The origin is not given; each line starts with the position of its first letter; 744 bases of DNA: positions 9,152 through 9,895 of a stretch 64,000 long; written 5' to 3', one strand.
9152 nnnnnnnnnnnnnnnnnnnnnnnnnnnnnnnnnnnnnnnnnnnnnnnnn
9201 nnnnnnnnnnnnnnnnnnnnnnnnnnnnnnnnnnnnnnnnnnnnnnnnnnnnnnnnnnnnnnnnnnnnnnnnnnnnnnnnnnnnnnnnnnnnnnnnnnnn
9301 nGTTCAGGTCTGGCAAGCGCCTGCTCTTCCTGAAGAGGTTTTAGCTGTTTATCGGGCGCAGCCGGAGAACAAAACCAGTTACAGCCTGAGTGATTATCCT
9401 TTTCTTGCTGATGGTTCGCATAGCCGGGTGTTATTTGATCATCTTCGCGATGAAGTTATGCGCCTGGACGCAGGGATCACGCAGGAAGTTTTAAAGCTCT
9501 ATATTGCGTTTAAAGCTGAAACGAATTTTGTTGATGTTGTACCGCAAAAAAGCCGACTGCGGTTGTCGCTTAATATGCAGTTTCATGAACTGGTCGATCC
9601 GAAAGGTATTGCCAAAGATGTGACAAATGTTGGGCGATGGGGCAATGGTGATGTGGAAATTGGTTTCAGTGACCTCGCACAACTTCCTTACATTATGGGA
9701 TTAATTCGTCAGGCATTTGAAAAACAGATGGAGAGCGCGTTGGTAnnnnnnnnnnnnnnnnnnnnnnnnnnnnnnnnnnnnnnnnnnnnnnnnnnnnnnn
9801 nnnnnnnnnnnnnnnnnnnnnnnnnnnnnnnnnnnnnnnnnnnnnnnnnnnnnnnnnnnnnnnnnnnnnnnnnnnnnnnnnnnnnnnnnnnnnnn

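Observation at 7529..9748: Single-polypeptide DUF262/DUF1524 (GmrSD-like) nuclease where K-12 carries yjiR-yjiV and mcrCB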

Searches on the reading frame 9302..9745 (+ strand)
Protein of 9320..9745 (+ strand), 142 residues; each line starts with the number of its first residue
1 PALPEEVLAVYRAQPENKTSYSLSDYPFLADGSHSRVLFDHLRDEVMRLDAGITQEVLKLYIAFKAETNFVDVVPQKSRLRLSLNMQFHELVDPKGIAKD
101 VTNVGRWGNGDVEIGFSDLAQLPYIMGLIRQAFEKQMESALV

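Call 42: search_protein_representatives(protein=window:9320-9745:+)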
Query: 142 residues. Proteins with E-value up to 0.001 (for the whole library): 1447; up to 1e-10: 637; up to 1e-30: 55. The best 150 are listed.
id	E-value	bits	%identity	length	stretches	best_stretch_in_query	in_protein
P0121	3.6e-46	173.0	63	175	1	10-140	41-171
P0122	6.0e-44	165.8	60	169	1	15-138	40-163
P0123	1.0e-43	165.1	61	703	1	1-139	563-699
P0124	6.8e-43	162.4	57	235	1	1-138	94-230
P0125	1.0e-42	161.8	70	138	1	36-140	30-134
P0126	2.1e-41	157.6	56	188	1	3-137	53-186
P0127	2.3e-40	154.2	54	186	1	4-138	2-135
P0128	2.3e-40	154.2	56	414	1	1-139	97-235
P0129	3.8e-40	153.5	67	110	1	36-139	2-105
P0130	5.8e-39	149.7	54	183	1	1-138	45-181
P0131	1.0e-38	148.9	55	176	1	8-138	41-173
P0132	2.9e-38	147.4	41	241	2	38-138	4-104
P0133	8.7e-38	145.9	53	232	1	3-137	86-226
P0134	2.3e-37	144.5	55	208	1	1-139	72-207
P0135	2.9e-37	144.2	54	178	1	17-137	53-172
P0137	5.6e-37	143.3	33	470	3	13-135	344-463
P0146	1.7e-34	135.3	58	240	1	26-138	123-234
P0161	2.4e-32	128.3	51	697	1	1-138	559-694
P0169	4.5e-31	124.1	44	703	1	1-136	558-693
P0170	5.2e-31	124.0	58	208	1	41-138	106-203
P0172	5.4e-31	123.9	57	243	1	37-138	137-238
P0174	9.6e-31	123.1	48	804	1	14-137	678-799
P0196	1.3e-28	116.2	45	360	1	6-138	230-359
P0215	3.2e-27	111.7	49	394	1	25-138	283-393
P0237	1.2e-25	106.6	34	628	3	38-135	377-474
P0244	3.9e-25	104.9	50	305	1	34-137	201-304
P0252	1.0e-24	103.6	43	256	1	7-137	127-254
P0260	4.4e-24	101.5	42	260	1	18-138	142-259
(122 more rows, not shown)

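Call 49: profile_search(alignment_id=A1)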
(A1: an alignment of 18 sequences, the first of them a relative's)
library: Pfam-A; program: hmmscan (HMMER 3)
A. the first sequence (394 residues): domains with independent E <= 10: 4; with E <= 0.001: 3
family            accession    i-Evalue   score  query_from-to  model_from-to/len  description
DUF5655           PF18899.5     1.8e-14    54.1     288-389        10-107/109  Domain of unknown function (DUF5655)
Methylase_S       PF01420.25    3.3e-07    31.1      17-72        111-166/168  Type I restriction modification DNA specificity domain
Methylase_S       PF01420.25    5.5e-05    23.9      91-250         1-154/168  Type I restriction modification DNA specificity domain
TPR_23            PF23275.1        0.13    12.5      38-82        117-161/234  ESX-1 secretion-associated protein EspA-like, TPR repeats
B. every sequence of the alignment scanned on its own (18 sequences): families by number of members that match
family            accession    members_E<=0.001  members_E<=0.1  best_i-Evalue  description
DUF5655           PF18899.5                 18              18        1.0e-16  Domain of unknown function (DUF5655)
GmrSD_C           PF07510.16                 4               4        2.8e-28  GmrSD restriction endonucleases, C-terminal domain
Methylase_S       PF01420.25                 2               2        6.4e-15  Type I restriction modification DNA specificity domain
GmrSD_N           PF03235.19                 1               2        1.3e-35  GmrSD restriction endonuclease, N-terminal domain
T1RH-like_C       PF11867.13                 1               1        1.3e-58  Type I restriction enzyme HindI endonuclease subunit-like, C-terminal
N6_Mtase          PF02384.22                 1               1        1.8e-56  N-6 DNA Methylase
HsdM_N            PF12161.14                 1               1        3.4e-29  HsdM N-terminal domain
Radical_SAM       PF04055.27                 1               1        9.3e-22  Radical SAM superfamily
LD_cluster3       PF18180.6                  1               1        8.8e-14  SLOG cluster3 family
Fer4_12           PF13353.11                 1               1        4.7e-04  4Fe-4S single cluster domain
AviRa             PF11599.14                 1               1        4.9e-04  RRNA methyltransferase AviRa
UPF0020           PF01170.24                 0               1        2.0e-03  RMKL-like, methyltransferase domain
MTS               PF05175.20                 0               1        3.3e-03  Methyltransferase small domain
Biopterin_H       PF00351.26                 0               1        6.7e-03  Biopterin-dependent aromatic amino acid hydroxylase
TPR_23            PF23275.1                  0               1        5.2e-02  ESX-1 secretion-associated protein EspA-like, TPR repeats
DUF7708           PF24809.1                  0               1        5.4e-02  Domain of unknown function (DUF7708)
GFO_IDH_MocA_C2   PF19051.5                  0               1        8.1e-02  Oxidoreductase family, C-terminal alpha/beta domain
Cpn60_TCP1        PF00118.29                 0               1        8.1e-02  TCP-1/cpn60 chaperonin family

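Call 56: predict_structure(alignment_id=A2)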
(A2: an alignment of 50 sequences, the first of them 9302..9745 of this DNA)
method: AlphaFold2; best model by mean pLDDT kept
length: 148 residues; sequences in the alignment: 50
mean_pLDDT: 94.5   pTM: 0.82
mean pLDDT of the five models: 94.5, 94.4, 94.2, 93.7, 93.3
residues with pLDDT >= 90: 123; 70-90: 25; 50-70: 0; < 50: 0
segments of 3 or more residues with pLDDT < 50: none
pLDDT, mean of each block of 10 residues (from residue 1): 88 89 91 97 98 98 97 97 98 98 96 86 98 98 89
secondary structure, 60 per line:
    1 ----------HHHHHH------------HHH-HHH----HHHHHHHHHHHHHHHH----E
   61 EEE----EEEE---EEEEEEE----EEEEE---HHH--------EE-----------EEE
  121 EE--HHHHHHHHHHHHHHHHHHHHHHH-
elements in order: H11-16 H40-55 E60-63 E68-71 E75-81 E86-90 E118-122 H125-147

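Call 64: find_encoding_contigs(protein=P0161, flank=8000, max_places=2)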
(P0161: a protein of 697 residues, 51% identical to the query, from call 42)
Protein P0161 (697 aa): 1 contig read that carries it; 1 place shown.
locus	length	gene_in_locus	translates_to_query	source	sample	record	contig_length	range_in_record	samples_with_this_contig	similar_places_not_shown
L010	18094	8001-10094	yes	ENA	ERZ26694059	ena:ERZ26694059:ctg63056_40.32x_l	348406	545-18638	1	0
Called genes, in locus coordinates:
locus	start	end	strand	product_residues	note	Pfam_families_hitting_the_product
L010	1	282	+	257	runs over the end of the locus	PF00528:BPD_transp_1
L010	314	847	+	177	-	PF09084:NMT1, PF12974:Phosphonate-bd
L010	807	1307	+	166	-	PF09084:NMT1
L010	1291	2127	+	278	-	PF08543:Phos_pyr_kin, PF00294:PfkB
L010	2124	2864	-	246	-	-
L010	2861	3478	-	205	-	PF00483:NTP_transferase (weak), PF12804:NTP_transf_3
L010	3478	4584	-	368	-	PF02625:XdhC_CoxI, PF13478:XdhC_C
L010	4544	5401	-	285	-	PF02163:Peptidase_M50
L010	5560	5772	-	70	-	-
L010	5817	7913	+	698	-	PF03235:GmrSD_N, PF07510:GmrSD_C, PF18899:DUF5655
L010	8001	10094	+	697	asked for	PF03235:GmrSD_N, PF07510:GmrSD_C, PF18899:DUF5655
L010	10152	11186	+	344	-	PF24390:PRTase-CE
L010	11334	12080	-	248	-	PF07505:DUF5131, PF17338:GP88 (weak)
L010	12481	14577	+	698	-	-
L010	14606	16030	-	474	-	PF00160:Pro_isomerase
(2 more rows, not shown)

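Call 65: find_encoding_contigs(protein=P0169, flank=8000, max_places=2)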
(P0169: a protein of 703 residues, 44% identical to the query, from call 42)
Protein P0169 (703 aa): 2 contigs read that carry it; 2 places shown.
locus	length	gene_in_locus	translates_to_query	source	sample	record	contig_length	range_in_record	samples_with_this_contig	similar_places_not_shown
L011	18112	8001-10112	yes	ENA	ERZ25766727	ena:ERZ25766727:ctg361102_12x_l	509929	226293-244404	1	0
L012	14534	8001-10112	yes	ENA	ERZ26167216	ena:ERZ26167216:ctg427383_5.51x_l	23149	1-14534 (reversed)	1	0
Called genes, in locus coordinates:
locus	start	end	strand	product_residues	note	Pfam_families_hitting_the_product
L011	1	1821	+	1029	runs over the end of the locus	PF04851:ResIII (weak)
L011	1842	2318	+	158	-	-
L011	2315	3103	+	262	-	PF08861:DUF1828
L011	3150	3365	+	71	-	PF10049:DUF2283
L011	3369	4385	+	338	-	PF01555:N6_N4_Mtase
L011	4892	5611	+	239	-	-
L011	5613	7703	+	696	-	PF00580:UvrD-helicase, PF13245:AAA_19 (weak), PF13361:UvrD_C, PF13538:UvrD_C_2 (faint)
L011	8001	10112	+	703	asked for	PF03235:GmrSD_N, PF07510:GmrSD_C, PF18899:DUF5655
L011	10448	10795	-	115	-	PF21983:NikA-like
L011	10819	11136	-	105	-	PF21983:NikA-like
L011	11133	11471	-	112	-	PF21983:NikA-like (weak)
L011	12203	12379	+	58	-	-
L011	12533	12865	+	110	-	PF13356:Arm-DNA-bind_3 (weak)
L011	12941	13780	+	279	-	PF00872:Transposase_mut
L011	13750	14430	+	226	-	PF00589:Phage_integrase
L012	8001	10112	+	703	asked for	PF03235:GmrSD_N, PF07510:GmrSD_C, PF18899:DUF5655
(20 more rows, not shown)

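Call 66: find_encoding_contigs(protein=P0215, flank=8000, max_places=2)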
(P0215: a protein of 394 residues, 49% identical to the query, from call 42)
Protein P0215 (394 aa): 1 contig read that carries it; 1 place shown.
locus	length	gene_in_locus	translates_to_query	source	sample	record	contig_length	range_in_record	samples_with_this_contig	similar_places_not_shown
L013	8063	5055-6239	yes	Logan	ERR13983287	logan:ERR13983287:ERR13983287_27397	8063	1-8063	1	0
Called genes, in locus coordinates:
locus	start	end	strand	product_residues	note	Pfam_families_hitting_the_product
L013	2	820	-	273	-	?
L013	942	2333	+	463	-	PF20155:TMP_3 (faint), PF10145:PhageMin_Tail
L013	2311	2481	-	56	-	-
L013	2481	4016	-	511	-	PF08706:D5_N (weak)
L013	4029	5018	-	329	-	PF13495:Phage_int_SAM_4, PF00589:Phage_integrase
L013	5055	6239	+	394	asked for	PF01420:Methylase_S (weak), PF18899:DUF5655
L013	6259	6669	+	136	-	-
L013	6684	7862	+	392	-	PF26979:DUF8310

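Call 76: search_protein_families(proteins=[P0244, P0172, P0146, P0252, P0260, P0237, P0137, P0174, P0196, P0170], library=padloc, max_evalue=0.00001)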
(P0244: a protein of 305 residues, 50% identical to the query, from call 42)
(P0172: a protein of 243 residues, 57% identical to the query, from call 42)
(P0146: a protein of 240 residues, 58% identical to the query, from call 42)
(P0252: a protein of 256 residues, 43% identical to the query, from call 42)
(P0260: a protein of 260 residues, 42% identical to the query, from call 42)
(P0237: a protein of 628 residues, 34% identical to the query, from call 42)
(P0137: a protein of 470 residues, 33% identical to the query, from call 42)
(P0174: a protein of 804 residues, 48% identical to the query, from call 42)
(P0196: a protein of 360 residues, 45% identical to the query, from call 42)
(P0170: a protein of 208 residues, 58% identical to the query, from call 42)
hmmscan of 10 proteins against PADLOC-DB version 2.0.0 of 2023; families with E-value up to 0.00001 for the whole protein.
P0244 (305 aa): 2 families
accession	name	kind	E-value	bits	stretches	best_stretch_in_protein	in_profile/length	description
PDLC04945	PDC-S18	-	1.7e-17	61.7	1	203-300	203-301/302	-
PDLC04946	PDC-S18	-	9.6e-16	55.7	1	202-302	220-322/365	-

P0172 (243 aa): 2 families
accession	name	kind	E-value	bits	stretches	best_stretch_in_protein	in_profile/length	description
PDLC04945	PDC-S18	-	1.1e-27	95.1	1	115-233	182-301/302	-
PDLC04946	PDC-S18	-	2e-25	87.6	1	120-238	205-325/365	-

P0146 (240 aa): 5 families
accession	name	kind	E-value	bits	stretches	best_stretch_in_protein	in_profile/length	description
PDLC04945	PDC-S18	-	9.8e-22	75.6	1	130-229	201-301/302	-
PDLC04946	PDC-S18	-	2.6e-20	70.8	1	127-234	216-325/365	-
PDLC02904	pVip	-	6.1e-14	50.2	1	16-123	9-115/262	Viperins associated with kinases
PDLC02903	pVip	-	9.3e-14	49.5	1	15-120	5-105/257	Viperins not associated with kinases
PDLC02905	pVip-kinase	-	3.1e-06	24.7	1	13-114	185-290/474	Viperin-kinase fusion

P0252 (256 aa): 3 families
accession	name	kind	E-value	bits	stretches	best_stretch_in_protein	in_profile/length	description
PDLC04945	PDC-S18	-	4.4e-25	86.6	1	147-250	197-301/302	-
PDLC04946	PDC-S18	-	2.6e-21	74.1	1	142-253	210-323/365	-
PDLC04977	PDC-S26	-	7.7e-07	26.5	1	9-119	286-395/400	-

P0260 (260 aa): 2 families
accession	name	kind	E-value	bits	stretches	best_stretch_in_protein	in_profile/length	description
PDLC04945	PDC-S18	-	1.2e-25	88.5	1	140-254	188-301/302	-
PDLC04946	PDC-S18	-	2.8e-22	77.2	1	152-255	216-321/365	-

P0237 (628 aa): 2 families
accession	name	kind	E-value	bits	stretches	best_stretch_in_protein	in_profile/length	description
PDLC04945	PDC-S18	-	2.6e-148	491.2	3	1-319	1-301/302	-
PDLC04946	PDC-S18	-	5.6e-72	240.7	3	1-327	21-328/365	-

P0137 (470 aa): 11 families
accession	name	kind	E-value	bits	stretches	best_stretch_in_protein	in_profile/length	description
PDLC04945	PDC-S18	-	2e-50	169.8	3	239-340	199-301/302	-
PDLC04946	PDC-S18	-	1.1e-35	121.3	3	364-463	221-322/365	-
PDLC02693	Orf5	-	6.8e-29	99.3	1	1-94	454-542/543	Orf5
PDLC02702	Orf5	-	4.9e-17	59.9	1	7-96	453-543/543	Orf5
PDLC04155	HEC-06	-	1.5e-16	58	1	1-96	468-560/562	-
PDLC04157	HEC-06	-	3.3e-14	50.4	1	1-95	469-556/558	-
PDLC04154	HEC-06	-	2e-10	38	1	6-96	481-566/569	-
PDLC02700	Orf5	-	1.5e-09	35.2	1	2-94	464-555/555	Orf5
PDLC02695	Orf5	-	1.3e-08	31.7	1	24-93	532-600/601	Orf5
PDLC02691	Orf5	-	1.9e-08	31.3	1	21-94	507-579/579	Orf5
PDLC02690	Orf5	-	1.3e-06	25.5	1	21-95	453-530/531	Orf5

P0174 (804 aa): 31 families (the best 25 are shown)
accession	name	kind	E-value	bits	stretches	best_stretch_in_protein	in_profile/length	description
PDLC02693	Orf5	-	1.2e-184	613.3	1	11-555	2-542/543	Orf5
PDLC02702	Orf5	-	1.3e-101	339.1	1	17-556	2-542/543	Orf5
PDLC04155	HEC-06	-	6.9e-71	237.4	1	8-557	12-560/562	-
PDLC04154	HEC-06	-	3.7e-70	235.2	1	1-558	7-567/569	-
PDLC04157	HEC-06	-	4.6e-69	231.5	1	15-556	20-556/558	-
PDLC02700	Orf5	-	2.8e-56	189.4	1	15-555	9-555/555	Orf5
PDLC02687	Orf5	-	1.4e-54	183.8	1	1-540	1-543/543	Orf5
PDLC02691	Orf5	-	6.7e-44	148.4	2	183-555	209-579/579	Orf5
PDLC02695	Orf5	-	3.1e-42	142.8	2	2-107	4-112/601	Orf5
PDLC02692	Orf5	-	1.7e-33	114.1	1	16-556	6-557/558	Orf5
PDLC02701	Orf5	-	3.2e-30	103.2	2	16-422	18-449/596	Orf5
PDLC03655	mREase_IV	-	3.5e-30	103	2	183-451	215-488/629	Type IV methyl-directed restriction enzyme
PDLC02686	Orf5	-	1.9e-27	94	1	2-546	4-557/566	Orf5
PDLC02698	Orf5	-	1.2e-25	88.3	2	184-555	209-571/573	Orf5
PDLC02690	Orf5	-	8.2e-25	85.6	2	13-94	5-80/531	Orf5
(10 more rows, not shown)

P0196 (360 aa): 70 families (the best 25 are shown)
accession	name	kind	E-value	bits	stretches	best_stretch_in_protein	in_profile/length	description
PDLC03089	Specificity_I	-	4.8e-35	119.5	2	4-146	244-388/446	Type I specificity subunit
PDLC03127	Specificity_I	-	2.2e-34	117.2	1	3-182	12-192/571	Type I specificity subunit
PDLC03164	Specificity_I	-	7.8e-34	115.7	1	7-187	6-192/409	Type I specificity subunit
PDLC03186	Specificity_I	-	5.1e-31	106.1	1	2-178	214-393/419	Type I specificity subunit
PDLC03068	Specificity_I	-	2.5e-27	94.1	1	2-195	2-198/403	Type I specificity subunit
PDLC04945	PDC-S18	-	1.7e-25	88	1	252-354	198-301/302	-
PDLC04137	mad5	-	5.4e-25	86.4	2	70-179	286-386/392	mads_5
PDLC03188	Specificity_I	-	1.4e-24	84.8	1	54-183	120-248/458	Type I specificity subunit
PDLC03128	Specificity_I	-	2.5e-22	77.2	1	7-173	202-370/392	Type I specificity subunit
PDLC04946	PDC-S18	-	3.5e-22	76.9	1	242-357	206-323/365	-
PDLC03083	Specificity_I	-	2.2e-21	73.6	1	51-166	358-472/717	Type I specificity subunit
PDLC03063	Specificity_I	-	2.4e-21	74.3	2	4-136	174-303/369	Type I specificity subunit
PDLC03143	Specificity_I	-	3e-19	67.3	1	51-178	85-212/471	Type I specificity subunit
PDLC03079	Specificity_I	-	3.9e-19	67.1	1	50-182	306-438/470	Type I specificity subunit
PDLC03072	Specificity_I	-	8.4e-19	65.9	1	3-184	23-209/448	Type I specificity subunit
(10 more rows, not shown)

P0170 (208 aa): 2 families
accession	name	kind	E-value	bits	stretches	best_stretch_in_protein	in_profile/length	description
PDLC04945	PDC-S18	-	1.2e-20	72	1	104-198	206-301/302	-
PDLC04946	PDC-S18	-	1.4e-17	61.8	1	99-201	219-323/365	-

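Call 101: fold_search(model_id=the predicted structure, library=afdb50)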
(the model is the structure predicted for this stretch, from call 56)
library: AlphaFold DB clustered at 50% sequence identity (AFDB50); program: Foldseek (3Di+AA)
matches with E <= 10: 2205; with E <= 0.001: 595
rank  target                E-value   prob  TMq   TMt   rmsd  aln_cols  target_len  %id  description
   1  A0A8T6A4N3            8.6e-24  1.00  0.86  0.60   4.8       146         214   98  DUF1524 domain-containing protein (Fragment) [Escherichia coli]
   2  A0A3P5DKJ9            1.1e-22  1.00  0.85  0.28   9.0       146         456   98  DUF1524 domain-containing protein [Escherichia coli]
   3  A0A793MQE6            2.5e-20  1.00  0.82  1.00   0.3       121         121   99  DUF5655 domain-containing protein (Fragment) [Escherichia coli]
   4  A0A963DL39            8.3e-18  1.00  0.87  0.72   2.3       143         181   55  DUF5655 domain-containing protein (Fragment)
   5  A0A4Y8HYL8            3.0e-17  1.00  0.82  0.43   6.9       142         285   59  DUF1524 domain-containing protein (Fragment)
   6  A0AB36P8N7            4.1e-17  1.00  0.71  0.98   0.4       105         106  100  DUF5655 domain-containing protein [Shigella flexneri 2a str. 301]
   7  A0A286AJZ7            1.4e-16  1.00  0.78  0.29   8.6       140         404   56  Predicted transport protein [Nitrosomonas ureae]
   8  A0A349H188            1.9e-16  1.00  0.77  0.31   9.0       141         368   56  DUF1524 domain-containing protein (Fragment)
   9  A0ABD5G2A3            2.0e-16  1.00  0.86  0.85   2.2       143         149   54  DUF262 and DUF1524 domain-containing protein [Bacteroides fragilis]
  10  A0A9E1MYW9            3.1e-16  1.00  0.83  0.51   3.3       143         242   48  DUF1524 domain-containing protein (Fragment)
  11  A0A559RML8            7.8e-16  1.00  0.80  0.18   7.7       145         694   52  Putative transport protein
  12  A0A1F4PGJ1            1.5e-15  1.00  0.80  0.21   8.9       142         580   56  DUF1524 domain-containing protein (Fragment)
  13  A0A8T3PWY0            1.7e-15  1.00  0.77  0.17   9.2       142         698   56  DUF262 domain-containing protein
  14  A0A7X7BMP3            3.0e-15  1.00  0.76  0.40   7.6       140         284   50  DUF1524 domain-containing protein (Fragment)
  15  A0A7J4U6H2            3.4e-15  1.00  0.82  0.65   7.2       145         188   43  DUF5655 domain-containing protein
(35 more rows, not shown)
